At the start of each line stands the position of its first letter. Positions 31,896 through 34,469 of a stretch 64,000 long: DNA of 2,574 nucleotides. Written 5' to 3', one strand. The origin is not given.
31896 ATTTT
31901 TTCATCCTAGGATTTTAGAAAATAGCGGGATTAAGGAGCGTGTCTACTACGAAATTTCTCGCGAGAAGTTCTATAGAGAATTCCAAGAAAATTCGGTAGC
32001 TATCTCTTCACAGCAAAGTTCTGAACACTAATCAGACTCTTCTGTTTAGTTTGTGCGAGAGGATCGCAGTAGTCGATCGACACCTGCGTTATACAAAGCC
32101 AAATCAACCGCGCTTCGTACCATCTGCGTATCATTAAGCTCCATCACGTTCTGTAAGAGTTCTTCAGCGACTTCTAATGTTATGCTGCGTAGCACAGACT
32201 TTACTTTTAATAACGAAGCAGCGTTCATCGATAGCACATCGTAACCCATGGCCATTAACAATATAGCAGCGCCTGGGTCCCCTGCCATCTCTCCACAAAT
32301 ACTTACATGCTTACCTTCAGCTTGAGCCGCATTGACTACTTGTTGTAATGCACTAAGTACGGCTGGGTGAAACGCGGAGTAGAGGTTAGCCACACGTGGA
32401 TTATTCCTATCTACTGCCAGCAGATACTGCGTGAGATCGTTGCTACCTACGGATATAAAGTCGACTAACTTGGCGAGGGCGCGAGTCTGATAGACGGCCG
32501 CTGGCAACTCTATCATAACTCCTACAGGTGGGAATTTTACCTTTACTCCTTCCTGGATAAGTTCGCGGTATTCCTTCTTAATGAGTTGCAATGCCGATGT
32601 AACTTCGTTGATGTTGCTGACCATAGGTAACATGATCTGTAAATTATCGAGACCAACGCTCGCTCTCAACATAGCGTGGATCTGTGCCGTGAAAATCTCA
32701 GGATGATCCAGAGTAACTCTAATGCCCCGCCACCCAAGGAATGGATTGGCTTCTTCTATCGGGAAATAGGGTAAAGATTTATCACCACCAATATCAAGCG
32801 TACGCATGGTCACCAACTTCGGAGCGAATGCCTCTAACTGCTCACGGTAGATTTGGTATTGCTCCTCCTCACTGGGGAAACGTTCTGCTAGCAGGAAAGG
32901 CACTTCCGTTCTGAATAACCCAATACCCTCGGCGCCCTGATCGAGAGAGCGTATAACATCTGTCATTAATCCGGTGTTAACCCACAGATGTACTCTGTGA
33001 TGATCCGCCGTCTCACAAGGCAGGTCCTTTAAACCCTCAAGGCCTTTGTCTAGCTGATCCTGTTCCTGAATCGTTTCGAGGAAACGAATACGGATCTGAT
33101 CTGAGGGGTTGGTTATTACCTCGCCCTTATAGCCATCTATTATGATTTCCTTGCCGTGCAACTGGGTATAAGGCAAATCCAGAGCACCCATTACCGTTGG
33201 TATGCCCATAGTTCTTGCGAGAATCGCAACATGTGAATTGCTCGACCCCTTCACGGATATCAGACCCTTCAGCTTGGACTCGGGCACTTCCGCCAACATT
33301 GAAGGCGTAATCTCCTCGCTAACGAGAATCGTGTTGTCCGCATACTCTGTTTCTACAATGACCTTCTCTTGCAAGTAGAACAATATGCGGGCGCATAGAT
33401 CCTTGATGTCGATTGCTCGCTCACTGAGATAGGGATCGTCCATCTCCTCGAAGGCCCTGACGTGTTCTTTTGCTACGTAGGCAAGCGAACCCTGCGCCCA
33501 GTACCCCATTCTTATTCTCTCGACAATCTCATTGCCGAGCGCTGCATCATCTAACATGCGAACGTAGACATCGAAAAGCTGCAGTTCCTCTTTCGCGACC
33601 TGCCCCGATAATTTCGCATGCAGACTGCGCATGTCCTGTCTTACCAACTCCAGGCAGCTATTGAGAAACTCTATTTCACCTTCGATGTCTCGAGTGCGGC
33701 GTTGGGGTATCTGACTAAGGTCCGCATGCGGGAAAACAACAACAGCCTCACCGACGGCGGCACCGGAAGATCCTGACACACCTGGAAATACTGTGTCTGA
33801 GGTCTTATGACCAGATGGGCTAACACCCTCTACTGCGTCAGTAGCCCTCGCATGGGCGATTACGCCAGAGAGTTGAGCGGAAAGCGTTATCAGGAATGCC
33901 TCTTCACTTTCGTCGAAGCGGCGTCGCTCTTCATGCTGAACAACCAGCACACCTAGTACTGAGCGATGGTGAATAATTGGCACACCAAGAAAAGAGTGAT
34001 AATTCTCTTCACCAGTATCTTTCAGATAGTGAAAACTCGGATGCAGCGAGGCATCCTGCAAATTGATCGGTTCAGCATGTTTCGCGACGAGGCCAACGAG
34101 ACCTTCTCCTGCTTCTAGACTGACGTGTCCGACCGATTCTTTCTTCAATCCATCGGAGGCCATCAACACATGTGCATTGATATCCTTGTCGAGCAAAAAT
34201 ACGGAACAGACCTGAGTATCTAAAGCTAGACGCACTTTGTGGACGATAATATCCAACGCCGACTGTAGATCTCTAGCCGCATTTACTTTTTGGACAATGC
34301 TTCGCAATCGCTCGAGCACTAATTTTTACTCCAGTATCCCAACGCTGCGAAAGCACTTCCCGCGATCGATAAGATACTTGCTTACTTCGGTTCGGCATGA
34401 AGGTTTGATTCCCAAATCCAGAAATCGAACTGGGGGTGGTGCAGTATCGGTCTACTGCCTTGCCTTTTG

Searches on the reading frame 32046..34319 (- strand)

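Call 46: search_protein_families(library=ncbifam, proteins=[window:32046-34319:-], max_evalue=1e-10)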
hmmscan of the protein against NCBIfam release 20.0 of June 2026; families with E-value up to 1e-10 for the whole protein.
window:32046-34319:- (757 aa): 8 families
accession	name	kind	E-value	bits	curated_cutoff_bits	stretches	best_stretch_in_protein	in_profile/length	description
NF008283.0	PRK11061.1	equivalog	4.1e-247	822.2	583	1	1-753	1-746/748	phosphoenolpyruvate--protein phosphotransferase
TIGR01417.1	PTS_I_fam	equivalog_domain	7.7e-140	467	341.7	1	180-738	3-564/565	phosphoenolpyruvate--protein phosphotransferase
NF008382.0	PRK11177.1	equivalog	1.4e-127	426.7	824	1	180-739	4-566/575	phosphoenolpyruvate-protein phosphotransferase PtsI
NF005057.0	PRK06464.1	equivalog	1.1e-58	198.9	598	1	496-717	566-792/798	phosphoenolpyruvate synthase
TIGR01418.1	PEP_synth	equivalog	1.8e-55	188.7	739.75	1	496-712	560-781/784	pyruvate, water dikinase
TIGR01828.1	pyru_phos_dikin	equivalog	4.7e-37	127.4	843.45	2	521-697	650-847/865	pyruvate, phosphate dikinase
NF008478.1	PRK11377.1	equivalog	4.2e-30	105.2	520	1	179-402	249-471/473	dihydroxyacetone kinase phosphoryl donor subunit DhaM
TIGR01817.1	nifA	equivalog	1.3e-11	44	528.85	1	3-152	5-153/534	nif-specific transcriptional activator NifA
